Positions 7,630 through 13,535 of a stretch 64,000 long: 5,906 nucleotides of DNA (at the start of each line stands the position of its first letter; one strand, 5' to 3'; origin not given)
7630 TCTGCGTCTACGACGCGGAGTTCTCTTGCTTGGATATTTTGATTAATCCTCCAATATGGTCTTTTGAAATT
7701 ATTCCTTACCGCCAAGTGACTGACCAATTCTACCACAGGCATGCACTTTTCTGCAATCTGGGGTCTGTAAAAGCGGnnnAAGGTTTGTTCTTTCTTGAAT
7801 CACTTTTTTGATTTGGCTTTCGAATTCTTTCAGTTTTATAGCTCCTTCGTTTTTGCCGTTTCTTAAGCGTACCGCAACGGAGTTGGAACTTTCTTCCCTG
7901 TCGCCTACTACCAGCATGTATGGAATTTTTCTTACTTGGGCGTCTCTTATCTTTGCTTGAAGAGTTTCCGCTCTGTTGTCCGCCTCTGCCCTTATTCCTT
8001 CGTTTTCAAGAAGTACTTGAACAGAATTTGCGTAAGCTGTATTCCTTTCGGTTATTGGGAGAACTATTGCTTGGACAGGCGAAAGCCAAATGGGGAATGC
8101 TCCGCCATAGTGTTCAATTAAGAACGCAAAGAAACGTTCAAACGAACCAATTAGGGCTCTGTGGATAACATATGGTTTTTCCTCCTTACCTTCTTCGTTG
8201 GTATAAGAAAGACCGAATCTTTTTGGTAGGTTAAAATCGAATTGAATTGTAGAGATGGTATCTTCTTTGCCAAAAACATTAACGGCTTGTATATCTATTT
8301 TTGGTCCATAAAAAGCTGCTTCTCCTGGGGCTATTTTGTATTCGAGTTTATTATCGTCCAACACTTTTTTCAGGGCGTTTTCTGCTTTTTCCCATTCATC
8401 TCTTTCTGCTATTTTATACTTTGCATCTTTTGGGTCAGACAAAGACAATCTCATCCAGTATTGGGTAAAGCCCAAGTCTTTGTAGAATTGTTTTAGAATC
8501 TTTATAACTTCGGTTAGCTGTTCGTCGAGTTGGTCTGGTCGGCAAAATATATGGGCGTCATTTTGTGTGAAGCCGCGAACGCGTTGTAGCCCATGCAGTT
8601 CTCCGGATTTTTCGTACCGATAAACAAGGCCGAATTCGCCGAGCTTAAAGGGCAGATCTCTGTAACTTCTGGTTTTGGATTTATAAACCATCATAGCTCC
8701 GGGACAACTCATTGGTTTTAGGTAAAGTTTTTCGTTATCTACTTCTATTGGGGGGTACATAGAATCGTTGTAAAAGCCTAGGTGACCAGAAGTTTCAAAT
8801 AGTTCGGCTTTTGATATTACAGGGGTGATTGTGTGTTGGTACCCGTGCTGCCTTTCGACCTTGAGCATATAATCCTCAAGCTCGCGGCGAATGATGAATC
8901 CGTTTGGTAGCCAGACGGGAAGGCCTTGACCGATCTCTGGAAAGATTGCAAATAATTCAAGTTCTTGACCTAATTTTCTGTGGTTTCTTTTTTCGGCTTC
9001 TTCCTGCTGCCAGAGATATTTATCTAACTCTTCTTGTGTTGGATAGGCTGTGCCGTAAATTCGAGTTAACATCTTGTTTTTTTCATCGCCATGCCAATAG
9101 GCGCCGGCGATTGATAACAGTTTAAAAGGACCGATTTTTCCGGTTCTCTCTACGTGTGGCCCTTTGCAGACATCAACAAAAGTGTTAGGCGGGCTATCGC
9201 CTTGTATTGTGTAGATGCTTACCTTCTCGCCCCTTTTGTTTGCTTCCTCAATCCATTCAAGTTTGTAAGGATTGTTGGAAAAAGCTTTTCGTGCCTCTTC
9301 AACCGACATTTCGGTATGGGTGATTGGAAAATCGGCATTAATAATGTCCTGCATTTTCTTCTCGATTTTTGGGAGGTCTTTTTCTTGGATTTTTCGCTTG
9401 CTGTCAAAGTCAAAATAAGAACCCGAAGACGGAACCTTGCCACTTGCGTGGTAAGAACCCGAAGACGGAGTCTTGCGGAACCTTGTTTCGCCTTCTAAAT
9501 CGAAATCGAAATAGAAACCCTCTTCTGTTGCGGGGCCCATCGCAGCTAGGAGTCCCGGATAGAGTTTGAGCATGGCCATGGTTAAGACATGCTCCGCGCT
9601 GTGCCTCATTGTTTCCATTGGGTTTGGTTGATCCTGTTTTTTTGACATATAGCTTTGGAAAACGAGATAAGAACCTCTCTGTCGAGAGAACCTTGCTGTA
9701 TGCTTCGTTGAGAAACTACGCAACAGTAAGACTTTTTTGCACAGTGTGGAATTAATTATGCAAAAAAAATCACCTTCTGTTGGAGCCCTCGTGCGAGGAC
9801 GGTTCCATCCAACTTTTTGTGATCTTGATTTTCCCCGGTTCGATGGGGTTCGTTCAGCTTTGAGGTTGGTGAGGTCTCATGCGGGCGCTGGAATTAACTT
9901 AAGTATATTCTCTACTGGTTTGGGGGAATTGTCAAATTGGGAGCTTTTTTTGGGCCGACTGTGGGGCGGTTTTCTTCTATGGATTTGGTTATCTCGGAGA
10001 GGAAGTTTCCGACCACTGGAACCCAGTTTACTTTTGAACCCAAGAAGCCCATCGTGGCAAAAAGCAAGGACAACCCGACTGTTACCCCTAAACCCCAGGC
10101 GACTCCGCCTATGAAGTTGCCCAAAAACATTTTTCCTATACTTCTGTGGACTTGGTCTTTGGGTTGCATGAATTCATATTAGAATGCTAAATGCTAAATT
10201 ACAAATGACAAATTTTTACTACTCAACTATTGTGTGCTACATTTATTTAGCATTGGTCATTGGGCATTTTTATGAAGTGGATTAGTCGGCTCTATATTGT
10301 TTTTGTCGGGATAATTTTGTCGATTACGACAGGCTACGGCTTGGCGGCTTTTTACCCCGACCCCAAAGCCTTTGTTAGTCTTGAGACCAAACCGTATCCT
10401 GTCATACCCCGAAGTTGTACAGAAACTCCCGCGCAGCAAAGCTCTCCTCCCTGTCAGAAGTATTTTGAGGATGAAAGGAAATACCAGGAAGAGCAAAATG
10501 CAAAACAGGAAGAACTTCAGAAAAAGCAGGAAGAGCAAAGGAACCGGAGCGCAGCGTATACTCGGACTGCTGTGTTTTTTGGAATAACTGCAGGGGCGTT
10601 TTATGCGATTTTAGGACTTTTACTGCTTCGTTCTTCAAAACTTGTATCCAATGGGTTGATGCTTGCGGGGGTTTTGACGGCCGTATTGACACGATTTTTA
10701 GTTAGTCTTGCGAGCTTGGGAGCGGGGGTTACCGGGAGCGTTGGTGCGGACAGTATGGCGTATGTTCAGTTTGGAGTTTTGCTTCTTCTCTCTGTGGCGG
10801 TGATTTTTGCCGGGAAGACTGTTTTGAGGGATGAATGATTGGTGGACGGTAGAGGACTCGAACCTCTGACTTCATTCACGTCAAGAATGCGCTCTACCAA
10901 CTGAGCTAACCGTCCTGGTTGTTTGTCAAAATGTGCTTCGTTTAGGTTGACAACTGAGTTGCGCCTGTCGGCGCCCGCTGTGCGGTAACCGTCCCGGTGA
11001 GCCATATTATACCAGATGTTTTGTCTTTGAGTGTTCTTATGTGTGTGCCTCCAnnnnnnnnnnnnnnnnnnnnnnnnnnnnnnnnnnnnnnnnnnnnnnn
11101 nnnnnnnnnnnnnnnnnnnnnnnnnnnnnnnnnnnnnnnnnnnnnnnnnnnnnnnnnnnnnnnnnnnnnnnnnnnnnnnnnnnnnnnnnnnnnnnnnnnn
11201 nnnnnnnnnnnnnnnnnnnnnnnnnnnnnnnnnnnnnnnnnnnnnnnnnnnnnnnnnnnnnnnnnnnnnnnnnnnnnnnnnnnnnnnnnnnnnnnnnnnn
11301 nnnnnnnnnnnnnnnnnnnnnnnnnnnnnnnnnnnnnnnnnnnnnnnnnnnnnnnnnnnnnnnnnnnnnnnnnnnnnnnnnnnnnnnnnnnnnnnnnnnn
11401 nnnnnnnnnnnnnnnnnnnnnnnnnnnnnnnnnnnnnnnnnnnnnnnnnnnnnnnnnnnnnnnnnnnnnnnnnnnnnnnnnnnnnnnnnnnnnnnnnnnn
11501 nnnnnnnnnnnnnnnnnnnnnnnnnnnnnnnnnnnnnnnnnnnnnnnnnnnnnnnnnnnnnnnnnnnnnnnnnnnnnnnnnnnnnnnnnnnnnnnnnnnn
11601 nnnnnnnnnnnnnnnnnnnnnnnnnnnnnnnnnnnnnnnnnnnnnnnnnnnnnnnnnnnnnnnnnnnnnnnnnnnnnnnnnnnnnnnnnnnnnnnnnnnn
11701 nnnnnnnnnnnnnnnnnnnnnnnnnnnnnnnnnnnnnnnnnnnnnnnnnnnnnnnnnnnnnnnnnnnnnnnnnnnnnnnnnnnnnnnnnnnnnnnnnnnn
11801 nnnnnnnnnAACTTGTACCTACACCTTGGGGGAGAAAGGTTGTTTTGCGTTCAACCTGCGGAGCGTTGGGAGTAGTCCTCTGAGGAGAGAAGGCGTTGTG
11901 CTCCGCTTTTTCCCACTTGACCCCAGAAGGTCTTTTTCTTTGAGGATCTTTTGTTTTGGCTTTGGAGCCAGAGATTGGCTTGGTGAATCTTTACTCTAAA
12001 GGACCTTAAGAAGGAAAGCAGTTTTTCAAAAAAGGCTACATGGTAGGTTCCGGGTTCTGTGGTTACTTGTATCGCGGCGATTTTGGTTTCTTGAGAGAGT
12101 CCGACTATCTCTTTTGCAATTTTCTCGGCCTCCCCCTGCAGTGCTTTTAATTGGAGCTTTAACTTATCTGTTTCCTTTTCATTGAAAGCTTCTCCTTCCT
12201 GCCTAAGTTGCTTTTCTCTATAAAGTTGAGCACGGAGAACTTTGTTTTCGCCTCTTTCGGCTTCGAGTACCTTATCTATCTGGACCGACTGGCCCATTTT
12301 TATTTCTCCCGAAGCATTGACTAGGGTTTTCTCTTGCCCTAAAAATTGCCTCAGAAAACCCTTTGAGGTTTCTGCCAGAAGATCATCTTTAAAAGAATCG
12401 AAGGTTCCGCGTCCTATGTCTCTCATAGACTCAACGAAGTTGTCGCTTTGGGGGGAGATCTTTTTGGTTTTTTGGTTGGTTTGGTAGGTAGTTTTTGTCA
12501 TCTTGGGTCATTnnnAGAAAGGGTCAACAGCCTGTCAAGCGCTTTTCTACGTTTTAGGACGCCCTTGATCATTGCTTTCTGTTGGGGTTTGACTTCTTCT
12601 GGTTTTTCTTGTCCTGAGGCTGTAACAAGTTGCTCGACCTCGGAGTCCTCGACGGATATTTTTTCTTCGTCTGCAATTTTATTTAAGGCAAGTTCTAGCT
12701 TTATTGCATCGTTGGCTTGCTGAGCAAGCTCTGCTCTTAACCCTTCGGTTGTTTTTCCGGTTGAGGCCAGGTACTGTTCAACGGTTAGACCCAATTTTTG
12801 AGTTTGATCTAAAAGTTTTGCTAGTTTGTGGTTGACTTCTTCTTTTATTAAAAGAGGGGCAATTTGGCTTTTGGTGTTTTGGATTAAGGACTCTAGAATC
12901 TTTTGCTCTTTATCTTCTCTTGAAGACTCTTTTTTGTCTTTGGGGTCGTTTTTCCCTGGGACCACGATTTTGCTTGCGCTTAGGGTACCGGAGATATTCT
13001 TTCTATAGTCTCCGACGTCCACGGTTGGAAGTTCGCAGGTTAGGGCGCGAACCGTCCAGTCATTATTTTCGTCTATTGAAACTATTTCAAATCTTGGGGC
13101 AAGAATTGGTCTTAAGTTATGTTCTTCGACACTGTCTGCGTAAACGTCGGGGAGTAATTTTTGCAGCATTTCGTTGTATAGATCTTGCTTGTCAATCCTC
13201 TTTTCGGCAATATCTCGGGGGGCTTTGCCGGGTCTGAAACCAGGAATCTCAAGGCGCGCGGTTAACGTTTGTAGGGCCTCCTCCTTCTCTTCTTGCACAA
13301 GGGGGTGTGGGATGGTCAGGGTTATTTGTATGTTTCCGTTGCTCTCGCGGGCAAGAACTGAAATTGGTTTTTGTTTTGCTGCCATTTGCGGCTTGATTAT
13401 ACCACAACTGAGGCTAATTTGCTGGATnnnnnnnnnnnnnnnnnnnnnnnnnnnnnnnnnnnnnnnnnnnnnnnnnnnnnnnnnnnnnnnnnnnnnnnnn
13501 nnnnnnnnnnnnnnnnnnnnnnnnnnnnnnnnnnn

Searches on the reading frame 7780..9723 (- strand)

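Call 74: search_protein_families(library=pfam, proteins=[window:7780-9723:-], max_evalue=0.001)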
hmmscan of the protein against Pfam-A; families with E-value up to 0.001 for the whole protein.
window:7780-9723:- (648 aa): 3 families
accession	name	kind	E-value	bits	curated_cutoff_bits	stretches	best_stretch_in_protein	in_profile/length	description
PF00587.30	tRNA-synt_2b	-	7.3e-47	160.2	29.3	1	329-539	6-179/179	tRNA synthetase class II core domain (G, H, P, S and T)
PF03129.25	HGTP_anticodon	-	1.2e-20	73.8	21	1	551-640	1-93/94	Anticodon binding domain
PF07973.19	tRNA_SAD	-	5.9e-16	58.6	24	1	168-223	1-44/44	Threonyl and Alanyl tRNA synthetase second additional domain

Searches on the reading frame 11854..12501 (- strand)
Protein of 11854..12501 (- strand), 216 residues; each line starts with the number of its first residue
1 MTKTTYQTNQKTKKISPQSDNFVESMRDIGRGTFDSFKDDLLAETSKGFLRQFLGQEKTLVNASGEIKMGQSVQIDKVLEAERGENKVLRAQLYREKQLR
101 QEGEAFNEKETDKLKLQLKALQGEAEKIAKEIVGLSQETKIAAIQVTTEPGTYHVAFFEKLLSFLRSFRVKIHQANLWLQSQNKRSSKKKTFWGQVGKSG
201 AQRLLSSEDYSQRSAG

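Call 101: search_protein_families(library=pfam, proteins=[window:11854-12501:-], max_evalue=0.001)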
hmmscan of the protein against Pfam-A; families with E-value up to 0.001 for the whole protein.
window:11854-12501:- (216 aa): 1 family
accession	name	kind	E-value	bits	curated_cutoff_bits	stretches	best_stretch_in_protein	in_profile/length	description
PF18904.5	DUF5660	-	1.8e-28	99.3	24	1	110-216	2-109/109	Domain of unknown function (DUF5660)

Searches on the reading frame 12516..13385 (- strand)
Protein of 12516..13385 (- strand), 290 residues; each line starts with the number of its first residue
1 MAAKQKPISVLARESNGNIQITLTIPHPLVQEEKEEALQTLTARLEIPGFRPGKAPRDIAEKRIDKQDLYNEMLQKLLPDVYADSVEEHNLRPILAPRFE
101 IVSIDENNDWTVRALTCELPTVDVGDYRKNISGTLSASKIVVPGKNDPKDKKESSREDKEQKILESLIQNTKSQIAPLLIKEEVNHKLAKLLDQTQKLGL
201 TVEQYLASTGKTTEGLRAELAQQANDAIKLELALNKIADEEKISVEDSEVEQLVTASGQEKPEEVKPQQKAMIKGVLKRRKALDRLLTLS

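Call 101: search_protein_families(library=pfam, proteins=[window:12516-13385:-], max_evalue=0.001)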
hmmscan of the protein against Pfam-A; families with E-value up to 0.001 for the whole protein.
window:12516-13385:- (290 aa): 2 families
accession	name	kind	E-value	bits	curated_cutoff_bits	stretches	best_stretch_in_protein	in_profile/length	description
PF05697.18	Trigger_N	-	2.4e-25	89.9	22.2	1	15-129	9-122/144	Bacterial trigger factor protein (TF)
PF05698.19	Trigger_C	-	9.9e-20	71.6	22.7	1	149-287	15-161/162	Bacterial trigger factor protein (TF) C-terminus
